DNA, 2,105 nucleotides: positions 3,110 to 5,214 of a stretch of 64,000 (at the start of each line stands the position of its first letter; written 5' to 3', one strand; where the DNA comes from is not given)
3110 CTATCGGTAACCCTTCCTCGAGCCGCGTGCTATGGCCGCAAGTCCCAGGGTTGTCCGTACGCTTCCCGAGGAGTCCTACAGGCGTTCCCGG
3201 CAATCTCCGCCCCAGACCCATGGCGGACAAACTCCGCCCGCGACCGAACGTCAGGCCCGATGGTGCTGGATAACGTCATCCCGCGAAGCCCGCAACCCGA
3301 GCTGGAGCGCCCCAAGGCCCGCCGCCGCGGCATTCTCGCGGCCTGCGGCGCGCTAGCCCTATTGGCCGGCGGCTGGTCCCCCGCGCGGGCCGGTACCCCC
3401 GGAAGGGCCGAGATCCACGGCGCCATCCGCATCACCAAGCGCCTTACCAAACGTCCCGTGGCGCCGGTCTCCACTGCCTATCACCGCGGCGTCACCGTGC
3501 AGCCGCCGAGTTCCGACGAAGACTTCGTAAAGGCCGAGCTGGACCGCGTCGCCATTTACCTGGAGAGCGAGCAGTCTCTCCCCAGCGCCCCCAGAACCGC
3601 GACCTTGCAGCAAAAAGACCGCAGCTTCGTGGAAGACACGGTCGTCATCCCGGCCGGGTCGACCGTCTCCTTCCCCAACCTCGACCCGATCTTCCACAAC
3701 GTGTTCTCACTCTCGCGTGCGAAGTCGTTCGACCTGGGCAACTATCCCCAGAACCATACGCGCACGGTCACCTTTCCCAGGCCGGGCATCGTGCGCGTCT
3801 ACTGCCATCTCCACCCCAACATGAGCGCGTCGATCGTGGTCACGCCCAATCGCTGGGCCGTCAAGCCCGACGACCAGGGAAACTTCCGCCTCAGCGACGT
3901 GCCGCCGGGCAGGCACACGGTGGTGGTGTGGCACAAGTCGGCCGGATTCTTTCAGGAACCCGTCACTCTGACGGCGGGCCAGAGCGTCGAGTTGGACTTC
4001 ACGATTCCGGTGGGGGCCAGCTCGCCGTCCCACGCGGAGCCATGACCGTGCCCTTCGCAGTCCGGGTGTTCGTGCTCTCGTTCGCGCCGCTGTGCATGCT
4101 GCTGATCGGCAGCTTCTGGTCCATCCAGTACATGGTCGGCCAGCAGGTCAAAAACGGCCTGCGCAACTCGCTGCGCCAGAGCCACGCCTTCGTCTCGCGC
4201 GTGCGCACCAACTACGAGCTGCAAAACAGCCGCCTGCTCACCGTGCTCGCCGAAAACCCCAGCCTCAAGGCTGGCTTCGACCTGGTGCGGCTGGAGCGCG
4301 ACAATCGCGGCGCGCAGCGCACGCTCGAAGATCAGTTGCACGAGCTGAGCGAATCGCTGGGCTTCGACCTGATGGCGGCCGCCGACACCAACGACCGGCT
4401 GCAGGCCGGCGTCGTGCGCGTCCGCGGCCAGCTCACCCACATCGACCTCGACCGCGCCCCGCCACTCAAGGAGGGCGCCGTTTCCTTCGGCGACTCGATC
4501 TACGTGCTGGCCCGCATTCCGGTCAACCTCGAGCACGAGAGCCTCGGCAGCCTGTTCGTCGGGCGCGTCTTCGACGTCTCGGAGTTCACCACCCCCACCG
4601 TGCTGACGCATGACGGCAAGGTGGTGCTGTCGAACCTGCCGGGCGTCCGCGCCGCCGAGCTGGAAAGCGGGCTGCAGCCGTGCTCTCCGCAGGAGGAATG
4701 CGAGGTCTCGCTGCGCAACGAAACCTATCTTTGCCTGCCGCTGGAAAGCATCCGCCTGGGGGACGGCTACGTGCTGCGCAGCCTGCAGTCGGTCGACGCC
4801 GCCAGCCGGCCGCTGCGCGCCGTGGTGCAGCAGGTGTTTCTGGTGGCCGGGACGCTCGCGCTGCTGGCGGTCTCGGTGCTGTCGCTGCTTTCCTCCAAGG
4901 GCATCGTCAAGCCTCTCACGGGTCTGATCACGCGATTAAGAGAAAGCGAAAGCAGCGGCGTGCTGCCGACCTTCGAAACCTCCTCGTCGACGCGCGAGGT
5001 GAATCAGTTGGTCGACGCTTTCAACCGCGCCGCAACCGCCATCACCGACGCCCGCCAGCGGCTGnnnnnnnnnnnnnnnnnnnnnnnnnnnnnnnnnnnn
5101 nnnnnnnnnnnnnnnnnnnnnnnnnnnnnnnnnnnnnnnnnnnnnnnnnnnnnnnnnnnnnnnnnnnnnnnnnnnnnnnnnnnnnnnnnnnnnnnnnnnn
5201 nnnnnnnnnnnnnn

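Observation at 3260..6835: Three-gene operon: Tat-exported cupredoxin-like protein, periplasm-sensing HD-GYP phosphodiesterase, outer-membrane barrel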

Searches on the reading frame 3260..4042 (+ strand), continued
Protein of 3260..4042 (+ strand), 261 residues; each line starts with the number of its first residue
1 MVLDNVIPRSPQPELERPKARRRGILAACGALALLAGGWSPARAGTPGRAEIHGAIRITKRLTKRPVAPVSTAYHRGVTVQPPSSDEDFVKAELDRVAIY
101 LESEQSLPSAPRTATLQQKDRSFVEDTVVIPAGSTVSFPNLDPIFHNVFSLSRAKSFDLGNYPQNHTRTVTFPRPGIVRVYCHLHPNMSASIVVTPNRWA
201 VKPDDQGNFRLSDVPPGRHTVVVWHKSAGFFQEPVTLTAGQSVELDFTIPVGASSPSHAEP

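Call 46: get_annotated_region(hit=H1, flank=6000)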
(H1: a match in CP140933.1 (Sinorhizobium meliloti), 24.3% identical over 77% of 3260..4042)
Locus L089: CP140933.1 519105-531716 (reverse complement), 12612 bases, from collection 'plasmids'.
description: Sinorhizobium meliloti strain ml28 plasmid pSymA, complete sequence
organism: Sinorhizobium meliloti (NCBI taxid 382)
taxonomy: Bacteria; Pseudomonadota; Alphaproteobacteria; Hyphomicrobiales; Rhizobiaceae; Sinorhizobium; Sinorhizobium meliloti
host: -; source: Medicago lupulina,whole organism; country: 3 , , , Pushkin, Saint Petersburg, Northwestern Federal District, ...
typing (MOB-suite, as given by PLSDB): conjugative; relaxase MOBQ; mating-pair formation MPF_T
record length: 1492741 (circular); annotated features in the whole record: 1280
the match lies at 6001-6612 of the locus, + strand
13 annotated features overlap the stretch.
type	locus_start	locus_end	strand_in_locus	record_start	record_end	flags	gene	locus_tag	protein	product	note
CDS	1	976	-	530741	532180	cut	-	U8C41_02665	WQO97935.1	cbb3-type cytochrome c oxidase subunit I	-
CDS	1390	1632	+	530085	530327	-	-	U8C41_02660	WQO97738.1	hypothetical protein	-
CDS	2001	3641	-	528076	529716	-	groL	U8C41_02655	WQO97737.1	chaperonin GroEL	-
CDS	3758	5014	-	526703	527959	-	hemA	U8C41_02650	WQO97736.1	5-aminolevulinate synthase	-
CDS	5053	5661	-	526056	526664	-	-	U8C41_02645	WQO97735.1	SCO family protein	-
CDS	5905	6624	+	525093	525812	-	-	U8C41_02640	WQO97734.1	carboxypeptidase regulatory-like domain-containing protein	-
CDS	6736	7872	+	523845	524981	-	-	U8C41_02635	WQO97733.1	metallophosphoesterase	-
CDS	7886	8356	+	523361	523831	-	-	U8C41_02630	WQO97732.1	hypothetical protein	-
CDS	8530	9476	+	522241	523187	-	-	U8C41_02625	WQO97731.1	IS630-like element ISRm2011-2 family transposase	-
CDS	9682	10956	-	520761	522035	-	-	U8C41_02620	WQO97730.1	NAD(P)/FAD-dependent oxidoreductase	-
CDS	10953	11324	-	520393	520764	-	-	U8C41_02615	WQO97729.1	c-type cytochrome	-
CDS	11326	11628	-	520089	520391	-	soxZ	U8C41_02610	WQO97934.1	thiosulfate oxidation carrier complex protein SoxZ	-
CDS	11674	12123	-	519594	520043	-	-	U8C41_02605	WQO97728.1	thiosulfate oxidation carrier protein SoxY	-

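Call 47: search_protein_families(library=pfam, proteins=[L087:4898-5845:+, L087:5860-6483:+, L087:6492-8849:+, L088:4467-5393:+, L088:5396-5833:+, L088:5833-6441:+, L088:6446-8782:+, L089:5905-6621:+, L089:6736-7869:+], max_evalue=0.01)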
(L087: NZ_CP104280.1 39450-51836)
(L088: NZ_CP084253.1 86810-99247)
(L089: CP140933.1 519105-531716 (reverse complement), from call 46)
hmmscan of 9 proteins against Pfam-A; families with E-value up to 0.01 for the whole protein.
L087:4898-5845:+ (316 aa): 2 families
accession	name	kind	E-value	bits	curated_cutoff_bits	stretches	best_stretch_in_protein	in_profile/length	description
PF14339.12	DUF4394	-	2.5e-68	230.3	29.6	1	68-313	2-230/230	Domain of unknown function (DUF4394)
PF21959.2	DUF6923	-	0.00039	20.7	27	0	97-148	135-185/234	Repeat of unknown function (DUF6923)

L087:5860-6483:+ (208 aa): 2 families
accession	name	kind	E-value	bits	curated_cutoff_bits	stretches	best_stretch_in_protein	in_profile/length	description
PF13620.12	CarboxypepD_reg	-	0.0014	19.4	32.3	0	146-180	22-60/82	Carboxypeptidase regulatory-like domain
PF13473.12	Cupredoxin_1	-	0.0021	18.5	27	1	62-103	22-63/104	Cupredoxin-like domain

L087:6492-8849:+ (786 aa): 4 families
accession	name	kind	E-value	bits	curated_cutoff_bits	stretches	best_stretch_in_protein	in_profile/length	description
PF00563.25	EAL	-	3.6e-75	252.8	31.3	1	529-762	3-236/236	EAL domain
PF00990.26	GGDEF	-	9.8e-35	120.1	23.8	1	352-505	1-157/161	Diguanylate cyclase, GGDEF domain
PF00672.30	HAMP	-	1e-12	48.6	25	1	292-341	3-51/53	HAMP domain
PF14827.12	dCache_3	-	1.5e-11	44.8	25.7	1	47-213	6-177/239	Double sensory domain of two-component sensor kinase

L088:4467-5393:+ (309 aa): 1 family
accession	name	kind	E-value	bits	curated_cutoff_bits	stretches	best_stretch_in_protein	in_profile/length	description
PF11231.14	DUF3034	-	4.2e-106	354.6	25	1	52-306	1-255/255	Protein of unknown function (DUF3034)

L088:5396-5833:+ (146 aa): 2 families
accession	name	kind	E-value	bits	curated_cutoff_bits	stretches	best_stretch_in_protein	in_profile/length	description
PF01152.27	Bac_globin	-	2.7e-18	66.8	21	1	30-142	1-119/121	Bacterial-like globin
PF11563.14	Protoglobin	-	0.0099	16.3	25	0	41-84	33-77/158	Protoglobin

L088:5833-6441:+ (203 aa): 4 families
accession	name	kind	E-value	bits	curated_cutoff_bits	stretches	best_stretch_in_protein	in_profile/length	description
PF13620.12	CarboxypepD_reg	-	1e-07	32.6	32.3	1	143-197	28-81/82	Carboxypeptidase regulatory-like domain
PF24025.1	Ig_DR_A0283-like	-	0.00029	21.6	27.1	0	127-168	18-61/102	DR_A0283-like, Ig-like domain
PF24107.1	DUF7382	-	0.0013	19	27.4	0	25-43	21-39/65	Domain of unknown function (DUF7382)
PF14686.12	fn3_3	-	0.0032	17.7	24.4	1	145-171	27-53/75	Polysaccharide lyase family 4, domain II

L088:6446-8782:+ (779 aa): 5 families
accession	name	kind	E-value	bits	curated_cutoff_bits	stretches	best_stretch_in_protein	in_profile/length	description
PF00563.25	EAL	-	9.8e-77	257.9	31.3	1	519-752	3-236/236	EAL domain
PF00990.26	GGDEF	-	2.8e-46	157.7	23.8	1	342-495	1-157/161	Diguanylate cyclase, GGDEF domain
PF14827.12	dCache_3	-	6.9e-20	72.1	25.7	1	39-220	2-190/239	Double sensory domain of two-component sensor kinase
PF00672.30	HAMP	-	9.3e-15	55.1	25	1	281-331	1-51/53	HAMP domain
PF05228.19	CHASE4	-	0.002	18.7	26.2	1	75-193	21-139/140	CHASE4 domain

L089:5905-6621:+ (239 aa): 3 families
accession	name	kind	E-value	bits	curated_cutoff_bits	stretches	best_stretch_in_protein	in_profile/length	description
PF13620.12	CarboxypepD_reg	-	8.4e-09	36.1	32.3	1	186-237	30-82/82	Carboxypeptidase regulatory-like domain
PF13715.12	CarbopepD_reg_2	-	0.00041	20.8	32.2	1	183-238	23-78/88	CarboxypepD_reg-like domain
PF14686.12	fn3_3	-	0.00072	19.7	24.4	1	186-232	27-75/75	Polysaccharide lyase family 4, domain II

L089:6736-7869:+ (378 aa): 1 family
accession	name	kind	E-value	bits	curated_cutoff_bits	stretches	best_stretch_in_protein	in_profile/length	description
PF00149.33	Metallophos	-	4.9e-12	47.1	21.5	1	69-279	1-190/191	Calcineurin-like phosphoesterase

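Call 57: get_annotated_region(hit=H9, flank=5000)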
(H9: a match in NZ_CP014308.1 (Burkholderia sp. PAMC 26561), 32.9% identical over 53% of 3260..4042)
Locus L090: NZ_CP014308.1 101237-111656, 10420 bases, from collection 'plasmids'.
description: Burkholderia sp. PAMC 26561 plasmid unnamed1, complete sequence
organism: Burkholderia sp. PAMC 26561 (NCBI taxid 1795043)
taxonomy: Bacteria; Pseudomonadota; Betaproteobacteria; Burkholderiales; Burkholderiaceae; Burkholderia; Burkholderia sp. PAMC 26561
host: -; source: single cell,lichen; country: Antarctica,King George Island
typing (MOB-suite, as given by PLSDB): non-mobilizable
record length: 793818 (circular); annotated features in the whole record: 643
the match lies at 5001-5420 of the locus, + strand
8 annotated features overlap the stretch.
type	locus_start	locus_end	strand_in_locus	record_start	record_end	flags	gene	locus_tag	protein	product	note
CDS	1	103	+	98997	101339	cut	-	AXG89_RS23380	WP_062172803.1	EAL domain-containing protein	-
CDS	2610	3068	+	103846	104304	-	-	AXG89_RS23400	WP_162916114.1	GGDEF domain-containing protein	-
CDS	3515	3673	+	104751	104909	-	-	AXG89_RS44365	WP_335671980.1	hypothetical protein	-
CDS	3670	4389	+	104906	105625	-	-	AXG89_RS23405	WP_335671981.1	DUF3034 family protein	-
CDS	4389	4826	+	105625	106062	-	-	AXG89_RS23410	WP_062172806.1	group 1 truncated hemoglobin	-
CDS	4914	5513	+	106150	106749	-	-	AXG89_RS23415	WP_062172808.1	methylamine utilization protein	-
CDS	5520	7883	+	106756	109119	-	-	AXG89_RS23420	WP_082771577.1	EAL domain-containing protein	-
CDS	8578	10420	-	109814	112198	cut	-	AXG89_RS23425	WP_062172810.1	PAS domain-containing protein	-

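Call 58: get_annotated_region(hit=H11, flank=5000)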
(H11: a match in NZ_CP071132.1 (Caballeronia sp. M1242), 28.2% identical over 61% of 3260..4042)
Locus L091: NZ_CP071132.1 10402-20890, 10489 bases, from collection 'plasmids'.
description: Caballeronia sp. M1242 plasmid unnamed3, complete sequence
organism: Caballeronia sp. M1242 (NCBI taxid 2814653)
taxonomy: Bacteria; Pseudomonadota; Betaproteobacteria; Burkholderiales; Burkholderiaceae; Caballeronia; Caballeronia sp. M1242
host: -; source: Homo sapiens,ETA; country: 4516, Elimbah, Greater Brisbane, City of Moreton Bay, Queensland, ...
typing (MOB-suite, as given by PLSDB): non-mobilizable
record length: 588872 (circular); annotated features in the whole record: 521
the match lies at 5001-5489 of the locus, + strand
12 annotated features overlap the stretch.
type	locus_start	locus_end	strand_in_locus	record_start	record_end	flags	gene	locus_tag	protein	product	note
CDS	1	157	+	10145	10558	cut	-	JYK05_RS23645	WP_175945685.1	ester cyclase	GO:0030638 - polyketide metabolic process [Evidence IEA]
CDS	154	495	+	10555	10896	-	-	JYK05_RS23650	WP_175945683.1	GFA family protein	-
CDS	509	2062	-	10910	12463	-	-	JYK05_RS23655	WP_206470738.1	MFS transporter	GO:0055085 - transmembrane transport [Evidence IEA]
CDS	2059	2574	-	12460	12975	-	-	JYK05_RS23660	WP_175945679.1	MerR family transcriptional regulator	GO:0006355 - regulation of DNA-templated transcription [Evidence IEA]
CDS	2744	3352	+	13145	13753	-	pssA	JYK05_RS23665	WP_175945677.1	CDP-diacylglycerol--serine O-phosphatidyltransferase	GO:0008654 - phospholipid biosynthetic process [Evidence IEA]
CDS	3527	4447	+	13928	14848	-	-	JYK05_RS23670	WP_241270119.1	DUF3034 family protein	-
CDS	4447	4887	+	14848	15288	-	-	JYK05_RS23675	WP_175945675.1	group 1 truncated hemoglobin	-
CDS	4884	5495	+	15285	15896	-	-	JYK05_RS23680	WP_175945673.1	methylamine utilization protein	-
CDS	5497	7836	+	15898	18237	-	-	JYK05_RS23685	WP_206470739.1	EAL domain-containing protein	-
CDS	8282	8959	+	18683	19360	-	-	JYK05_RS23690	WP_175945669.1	response regulator transcription factor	GO:0000160 - phosphorelay signal transduction system [Evidence IEA]; GO:0006355 - regulation of DNA-templated ...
CDS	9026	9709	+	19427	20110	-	-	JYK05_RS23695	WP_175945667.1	response regulator transcription factor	GO:0000160 - phosphorelay signal transduction system [Evidence IEA]; GO:0006355 - regulation of DNA-templated ...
CDS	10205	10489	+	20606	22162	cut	-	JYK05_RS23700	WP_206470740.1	filamentous hemagglutinin N-terminal domain-containing protein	-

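Call 69: find_related_loci(query=A6, collection=metagenome_contigs, flank=5000)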
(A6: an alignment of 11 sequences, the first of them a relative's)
Query A6 (239 aa) in metagenome_contigs; peptide patterns used: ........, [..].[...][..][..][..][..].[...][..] (x = any residue, [..] = any of these).
600 stretches matched a pattern (row limit reached: there are more); 573 encode a relative of the query (tblastn E <= 1e-3); the best 80 are kept; 80 distinct loci.
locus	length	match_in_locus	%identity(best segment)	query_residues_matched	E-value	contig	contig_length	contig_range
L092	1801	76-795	83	1-237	7e-134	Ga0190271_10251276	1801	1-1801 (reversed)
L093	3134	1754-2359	77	34-236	5e-105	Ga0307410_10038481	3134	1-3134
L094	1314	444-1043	71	40-238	1e-100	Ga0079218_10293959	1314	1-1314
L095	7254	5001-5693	48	1-234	5e-69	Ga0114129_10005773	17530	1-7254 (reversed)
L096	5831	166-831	49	14-234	1e-67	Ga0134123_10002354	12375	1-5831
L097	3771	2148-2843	48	1-234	1e-67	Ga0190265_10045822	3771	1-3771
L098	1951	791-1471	48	14-234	1e-68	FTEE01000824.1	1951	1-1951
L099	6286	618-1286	50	10-234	1e-65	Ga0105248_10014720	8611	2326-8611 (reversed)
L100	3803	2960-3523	58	54-239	1e-64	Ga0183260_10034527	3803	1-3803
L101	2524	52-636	52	41-234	3e-65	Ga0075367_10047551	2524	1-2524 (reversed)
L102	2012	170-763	51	40-234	9e-66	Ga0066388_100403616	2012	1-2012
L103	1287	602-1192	52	41-234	2e-67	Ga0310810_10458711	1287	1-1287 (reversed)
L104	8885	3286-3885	48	41-238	2e-63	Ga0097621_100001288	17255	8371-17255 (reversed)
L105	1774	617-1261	50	20-234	2e-64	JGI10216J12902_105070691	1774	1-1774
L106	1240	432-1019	51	40-234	8e-66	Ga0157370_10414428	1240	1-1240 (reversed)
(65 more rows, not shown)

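Call 72: search_protein_families(library=ncbifam, proteins=[L088:5833-6441:+, L087:5860-6483:+, P0389, L088:4467-5393:+, L089:5905-6621:+], max_evalue=0.1)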
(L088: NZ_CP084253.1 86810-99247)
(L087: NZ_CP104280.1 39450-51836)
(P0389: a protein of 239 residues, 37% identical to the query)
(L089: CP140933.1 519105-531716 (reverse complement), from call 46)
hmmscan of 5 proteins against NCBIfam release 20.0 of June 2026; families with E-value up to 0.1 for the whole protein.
L088:5833-6441:+ (203 aa): 0 families

L087:5860-6483:+ (208 aa): 1 family
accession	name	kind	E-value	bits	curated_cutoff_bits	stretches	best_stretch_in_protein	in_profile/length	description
NF041419.1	CC_star_Cory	equivalog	0.052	13.6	80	0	148-183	36-71/80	cory-CC-star protein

P0389 (239 aa): 1 family
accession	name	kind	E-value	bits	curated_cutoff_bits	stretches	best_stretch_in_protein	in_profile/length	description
NF052345.1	S_layer_anammox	exception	0.00034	18.1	1400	1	184-233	1343-1392/1596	Kustd1514 family S-layer glycoprotein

L088:4467-5393:+ (309 aa): 0 families

L089:5905-6621:+ (239 aa): 2 families
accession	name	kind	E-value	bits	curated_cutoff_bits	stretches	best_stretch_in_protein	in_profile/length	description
NF052345.1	S_layer_anammox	exception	0.0017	15.8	1400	1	176-237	1329-1392/1596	Kustd1514 family S-layer glycoprotein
TIGR02657.1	amicyanin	equivalog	0.097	13.1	110.2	0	108-181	6-82/83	amicyanin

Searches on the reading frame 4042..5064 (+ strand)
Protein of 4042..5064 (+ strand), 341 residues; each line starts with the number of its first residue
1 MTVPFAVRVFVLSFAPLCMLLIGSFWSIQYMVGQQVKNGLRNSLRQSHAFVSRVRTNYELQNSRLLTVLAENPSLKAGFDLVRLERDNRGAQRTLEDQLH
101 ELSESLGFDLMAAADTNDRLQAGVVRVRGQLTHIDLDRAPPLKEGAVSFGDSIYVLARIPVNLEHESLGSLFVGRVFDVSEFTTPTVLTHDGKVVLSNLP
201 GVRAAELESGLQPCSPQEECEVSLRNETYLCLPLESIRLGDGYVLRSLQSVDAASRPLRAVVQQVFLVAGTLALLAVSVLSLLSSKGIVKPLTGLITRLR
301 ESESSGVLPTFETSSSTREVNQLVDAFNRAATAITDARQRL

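Call 20: find_homologous_proteins(query=window:4042-5064:+)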
Query seq(341 aa) (341 aa): 98 proteins with E <= 0.001 among 8000 candidates.
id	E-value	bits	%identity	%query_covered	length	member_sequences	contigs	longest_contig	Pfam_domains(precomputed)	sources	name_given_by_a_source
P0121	3.1e-214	728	100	100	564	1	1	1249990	PF13487.13,PF01966.29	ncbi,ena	-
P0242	1.4e-191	654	89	100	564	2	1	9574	PF13487.13,PF01966.29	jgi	jgi:putative nucleotidyltransferase with HDIG domain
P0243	6.4e-183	625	86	100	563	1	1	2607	PF13487.13,PF01966.29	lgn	-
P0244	1.5e-182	624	86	100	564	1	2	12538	PF13487.13,PF01966.29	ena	-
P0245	1.3e-179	614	85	100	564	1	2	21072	PF13487.13,PF01966.29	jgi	jgi:putative nucleotidyltransferase with HDIG domain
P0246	1.6e-172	591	81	100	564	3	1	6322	PF13487.13,PF01966.29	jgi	jgi:HD-GYP domain-containing protein (c-di-GMP phosphodiesterase class II)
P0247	4.5e-162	557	78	100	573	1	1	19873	PF13487.13,PF01966.29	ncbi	-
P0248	2.3e-157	541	76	100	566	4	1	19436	PF13487.13,PF01966.29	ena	-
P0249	2.3e-157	541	76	100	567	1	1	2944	PF13487.13,PF01966.29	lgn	-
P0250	2.4e-157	541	74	100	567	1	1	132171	PF13487.13,PF01966.29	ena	-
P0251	4.7e-152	524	73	100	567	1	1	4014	PF13487.13,PF01966.29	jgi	jgi:HD-GYP domain-containing protein (c-di-GMP phosphodiesterase class II)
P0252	2.3e-147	508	74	98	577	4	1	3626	PF13487.13,PF01966.29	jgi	jgi:putative nucleotidyltransferase with HDIG domain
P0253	3.1e-137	475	68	100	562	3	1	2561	PF13487.13,PF01966.29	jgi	-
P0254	2.8e-135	469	65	100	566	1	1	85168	PF13487.13,PF01966.29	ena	-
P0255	6.6e-132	458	65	100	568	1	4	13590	PF13487.13,PF01966.29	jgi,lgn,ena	jgi:HD-GYP domain-containing protein (c-di-GMP phosphodiesterase class II)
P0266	9.6e-96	339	50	99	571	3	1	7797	PF00672.31,PF13487.13,PF01966.29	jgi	-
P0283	1.0e-90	322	52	92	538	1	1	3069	PF00672.31,PF13487.13,PF01966.29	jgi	jgi:putative nucleotidyltransferase with HDIG domain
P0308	1.6e-67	246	41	99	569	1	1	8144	PF00672.31,PF13487.13,PF01966.29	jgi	jgi:putative nucleotidyltransferase with HDIG domain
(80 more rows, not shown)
